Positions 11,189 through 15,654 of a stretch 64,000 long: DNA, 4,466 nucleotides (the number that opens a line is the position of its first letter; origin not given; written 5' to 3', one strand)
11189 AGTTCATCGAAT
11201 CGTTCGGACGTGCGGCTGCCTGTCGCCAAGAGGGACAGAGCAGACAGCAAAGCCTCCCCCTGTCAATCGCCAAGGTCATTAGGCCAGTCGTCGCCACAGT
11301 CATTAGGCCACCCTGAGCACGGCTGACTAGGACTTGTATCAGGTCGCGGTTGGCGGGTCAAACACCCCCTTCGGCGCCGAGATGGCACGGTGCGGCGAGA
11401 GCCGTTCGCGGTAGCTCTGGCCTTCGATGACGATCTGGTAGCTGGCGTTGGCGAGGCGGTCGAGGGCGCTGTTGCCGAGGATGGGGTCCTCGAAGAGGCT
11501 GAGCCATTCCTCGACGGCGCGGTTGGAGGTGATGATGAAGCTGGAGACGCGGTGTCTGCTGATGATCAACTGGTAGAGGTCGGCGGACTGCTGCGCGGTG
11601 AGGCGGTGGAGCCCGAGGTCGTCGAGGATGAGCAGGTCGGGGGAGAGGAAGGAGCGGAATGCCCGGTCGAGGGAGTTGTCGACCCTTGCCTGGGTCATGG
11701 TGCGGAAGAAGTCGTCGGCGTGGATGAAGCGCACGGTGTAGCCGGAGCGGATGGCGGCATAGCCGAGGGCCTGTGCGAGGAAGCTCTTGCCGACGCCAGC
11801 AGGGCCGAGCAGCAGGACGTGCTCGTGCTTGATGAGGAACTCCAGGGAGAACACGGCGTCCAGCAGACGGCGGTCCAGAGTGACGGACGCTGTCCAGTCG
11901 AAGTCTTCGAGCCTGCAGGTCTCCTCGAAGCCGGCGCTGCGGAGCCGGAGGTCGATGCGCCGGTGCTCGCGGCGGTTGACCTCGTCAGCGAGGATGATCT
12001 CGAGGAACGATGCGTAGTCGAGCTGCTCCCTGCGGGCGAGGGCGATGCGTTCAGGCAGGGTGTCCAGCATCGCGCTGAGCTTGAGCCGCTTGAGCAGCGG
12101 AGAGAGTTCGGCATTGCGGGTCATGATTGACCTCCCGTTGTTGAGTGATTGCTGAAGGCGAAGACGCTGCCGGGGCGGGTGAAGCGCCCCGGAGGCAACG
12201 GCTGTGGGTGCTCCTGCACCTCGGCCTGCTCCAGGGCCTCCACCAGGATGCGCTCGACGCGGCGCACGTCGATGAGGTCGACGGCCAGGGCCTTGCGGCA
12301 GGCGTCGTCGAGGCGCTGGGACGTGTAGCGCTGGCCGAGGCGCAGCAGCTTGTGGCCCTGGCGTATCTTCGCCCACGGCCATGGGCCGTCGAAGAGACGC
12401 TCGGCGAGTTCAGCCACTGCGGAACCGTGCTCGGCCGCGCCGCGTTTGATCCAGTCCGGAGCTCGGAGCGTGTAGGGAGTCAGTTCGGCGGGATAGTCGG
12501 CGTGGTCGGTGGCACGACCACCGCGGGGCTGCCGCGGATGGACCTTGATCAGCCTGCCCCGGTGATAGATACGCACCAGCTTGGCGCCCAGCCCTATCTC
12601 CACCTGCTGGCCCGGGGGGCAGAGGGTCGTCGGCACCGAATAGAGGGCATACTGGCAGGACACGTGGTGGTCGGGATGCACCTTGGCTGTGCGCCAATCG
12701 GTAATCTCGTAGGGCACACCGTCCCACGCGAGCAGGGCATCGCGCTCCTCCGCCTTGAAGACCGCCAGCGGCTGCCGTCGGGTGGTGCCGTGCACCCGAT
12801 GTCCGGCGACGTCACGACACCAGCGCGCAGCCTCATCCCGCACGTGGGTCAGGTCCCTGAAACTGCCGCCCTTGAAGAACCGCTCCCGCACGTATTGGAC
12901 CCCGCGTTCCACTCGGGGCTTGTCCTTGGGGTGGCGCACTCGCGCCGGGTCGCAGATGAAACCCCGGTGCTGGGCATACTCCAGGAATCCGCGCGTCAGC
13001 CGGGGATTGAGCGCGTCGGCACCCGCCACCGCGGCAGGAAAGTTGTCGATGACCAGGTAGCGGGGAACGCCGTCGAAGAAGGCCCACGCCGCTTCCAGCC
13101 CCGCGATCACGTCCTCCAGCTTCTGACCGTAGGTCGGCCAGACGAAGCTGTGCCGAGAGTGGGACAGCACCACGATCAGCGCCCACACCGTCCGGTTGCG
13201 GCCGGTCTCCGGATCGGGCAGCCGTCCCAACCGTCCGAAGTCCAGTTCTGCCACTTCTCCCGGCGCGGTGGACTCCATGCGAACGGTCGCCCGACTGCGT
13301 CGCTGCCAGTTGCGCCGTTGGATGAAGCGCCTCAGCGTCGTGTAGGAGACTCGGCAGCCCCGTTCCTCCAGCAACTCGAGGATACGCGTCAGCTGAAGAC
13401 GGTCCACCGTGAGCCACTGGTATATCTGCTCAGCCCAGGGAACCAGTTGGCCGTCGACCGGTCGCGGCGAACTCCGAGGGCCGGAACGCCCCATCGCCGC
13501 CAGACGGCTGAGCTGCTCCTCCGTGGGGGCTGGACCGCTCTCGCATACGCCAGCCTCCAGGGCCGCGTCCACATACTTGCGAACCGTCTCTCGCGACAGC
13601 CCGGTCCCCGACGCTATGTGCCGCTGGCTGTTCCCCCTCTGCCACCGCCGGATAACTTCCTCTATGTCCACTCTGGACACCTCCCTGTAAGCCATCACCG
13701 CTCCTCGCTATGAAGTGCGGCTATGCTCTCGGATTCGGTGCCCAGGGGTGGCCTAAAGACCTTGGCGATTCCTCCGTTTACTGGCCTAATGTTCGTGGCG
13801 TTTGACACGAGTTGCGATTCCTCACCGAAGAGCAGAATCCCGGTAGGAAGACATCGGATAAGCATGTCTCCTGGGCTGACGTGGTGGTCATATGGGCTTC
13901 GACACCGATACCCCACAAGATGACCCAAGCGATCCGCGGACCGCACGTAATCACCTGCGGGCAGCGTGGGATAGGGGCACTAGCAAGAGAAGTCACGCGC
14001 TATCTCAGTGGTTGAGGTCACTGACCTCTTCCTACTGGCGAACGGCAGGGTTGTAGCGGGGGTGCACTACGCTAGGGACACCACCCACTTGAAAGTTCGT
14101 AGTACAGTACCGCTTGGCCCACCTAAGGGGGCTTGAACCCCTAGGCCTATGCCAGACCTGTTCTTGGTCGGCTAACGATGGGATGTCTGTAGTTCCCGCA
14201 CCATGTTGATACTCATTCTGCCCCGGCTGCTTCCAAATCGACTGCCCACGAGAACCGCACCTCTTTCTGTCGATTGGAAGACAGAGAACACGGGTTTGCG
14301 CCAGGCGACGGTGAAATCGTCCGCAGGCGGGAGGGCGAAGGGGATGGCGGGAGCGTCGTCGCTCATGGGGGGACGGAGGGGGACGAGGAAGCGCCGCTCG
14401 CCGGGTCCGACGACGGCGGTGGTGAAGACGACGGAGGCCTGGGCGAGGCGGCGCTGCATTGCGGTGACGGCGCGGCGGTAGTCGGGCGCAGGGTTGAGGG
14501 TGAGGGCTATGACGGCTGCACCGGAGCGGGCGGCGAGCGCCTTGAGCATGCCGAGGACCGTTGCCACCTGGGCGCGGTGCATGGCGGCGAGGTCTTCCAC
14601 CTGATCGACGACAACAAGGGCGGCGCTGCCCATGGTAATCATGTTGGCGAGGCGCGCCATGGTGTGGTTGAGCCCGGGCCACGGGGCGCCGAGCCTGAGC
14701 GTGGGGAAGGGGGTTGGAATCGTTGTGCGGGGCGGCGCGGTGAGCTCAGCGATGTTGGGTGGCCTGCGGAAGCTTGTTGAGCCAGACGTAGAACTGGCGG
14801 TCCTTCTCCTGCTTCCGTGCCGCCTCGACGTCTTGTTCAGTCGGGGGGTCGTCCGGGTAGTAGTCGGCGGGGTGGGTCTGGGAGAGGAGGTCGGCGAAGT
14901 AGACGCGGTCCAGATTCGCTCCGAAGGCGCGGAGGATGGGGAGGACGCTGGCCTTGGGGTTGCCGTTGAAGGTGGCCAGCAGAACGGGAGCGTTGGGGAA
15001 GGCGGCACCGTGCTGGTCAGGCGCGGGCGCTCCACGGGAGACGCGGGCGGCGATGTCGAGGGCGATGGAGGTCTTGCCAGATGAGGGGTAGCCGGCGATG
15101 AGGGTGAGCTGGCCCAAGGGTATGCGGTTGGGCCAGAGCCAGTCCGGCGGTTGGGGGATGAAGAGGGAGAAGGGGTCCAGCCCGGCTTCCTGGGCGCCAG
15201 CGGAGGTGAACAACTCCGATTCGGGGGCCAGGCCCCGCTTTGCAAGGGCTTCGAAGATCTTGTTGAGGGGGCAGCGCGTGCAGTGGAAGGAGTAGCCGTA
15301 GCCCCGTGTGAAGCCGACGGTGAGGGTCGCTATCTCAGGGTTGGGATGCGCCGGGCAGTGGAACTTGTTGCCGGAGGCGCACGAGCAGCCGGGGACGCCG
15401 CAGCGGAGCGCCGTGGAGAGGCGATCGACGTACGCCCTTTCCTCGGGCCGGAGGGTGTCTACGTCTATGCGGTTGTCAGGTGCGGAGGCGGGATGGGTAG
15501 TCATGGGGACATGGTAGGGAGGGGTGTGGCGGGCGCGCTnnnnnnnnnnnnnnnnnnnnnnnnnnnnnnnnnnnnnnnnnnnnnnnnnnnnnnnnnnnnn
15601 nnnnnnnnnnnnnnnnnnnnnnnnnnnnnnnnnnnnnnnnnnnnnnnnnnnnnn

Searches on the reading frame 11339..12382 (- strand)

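Call 7: search_protein_families(library=pfam, proteins=[window:11339-12382:-], max_evalue=0.01)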
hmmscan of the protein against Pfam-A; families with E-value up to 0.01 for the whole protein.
window:11339-12382:- (347 aa): 10 families
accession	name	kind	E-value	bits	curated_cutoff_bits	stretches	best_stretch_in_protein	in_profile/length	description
PF01695.23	IstB_IS21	-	9.1e-58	196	24.1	1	97-327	3-233/238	IstB-like ATP binding protein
PF00308.24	Bac_DnaA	-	8.1e-07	29.8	23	1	188-288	36-139/162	Bacterial DnaA ATPAse domain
PF20720.3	nSTAND3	-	8.7e-07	29.2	27.2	1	180-228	11-60/155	Novel STAND NTPase 3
PF13191.12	AAA_16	-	2.3e-05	25.4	32.6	1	187-272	25-119/167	AAA ATPase domain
PF07728.20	AAA_5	-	8.9e-05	23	22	1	188-256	1-75/139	AAA domain (dynein-related subfamily)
PF00004.35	AAA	-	0.00011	23.1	21.2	1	189-268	1-87/131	ATPase family associated with various cellular activities (AAA)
PF02562.22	PhoH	-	0.0011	18.9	27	1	181-221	14-54/205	PhoH-like protein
PF25199.1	nSTAND_NTPase5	-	0.0016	18.7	34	1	185-259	40-108/145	Novel STAND NTPase 5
PF12775.13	AAA_7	-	0.0024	17.9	25.8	1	182-246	28-94/181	P-loop containing dynein motor region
PF13481.12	AAA_25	-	0.0041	17.2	27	0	181-211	28-58/195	AAA domain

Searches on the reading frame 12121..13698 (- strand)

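Call 11: search_protein_families(library=pfam, proteins=[window:12121-13698:-], max_evalue=0.0001)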
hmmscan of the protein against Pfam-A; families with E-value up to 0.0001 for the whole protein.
window:12121-13698:- (525 aa): 2 families
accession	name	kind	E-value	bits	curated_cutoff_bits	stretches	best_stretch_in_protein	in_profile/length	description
PF22483.2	Mu-transpos_C_2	-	3.6e-15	55.9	27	1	328-390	4-64/73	Mu transposase, C-terminal domain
PF00665.32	rve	-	1.3e-07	32.2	32.6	1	144-257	2-102/102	Integrase core domain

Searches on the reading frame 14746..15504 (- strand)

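Call 11: search_protein_families(library=pfam, proteins=[window:14746-15504:-], max_evalue=0.0001)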
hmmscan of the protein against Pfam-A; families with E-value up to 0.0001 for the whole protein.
window:14746-15504:- (252 aa): 1 family
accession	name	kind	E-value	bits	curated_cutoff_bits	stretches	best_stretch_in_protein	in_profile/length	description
PF13481.12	AAA_25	-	1.1e-13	51.7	27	1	115-214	17-116/195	AAA domain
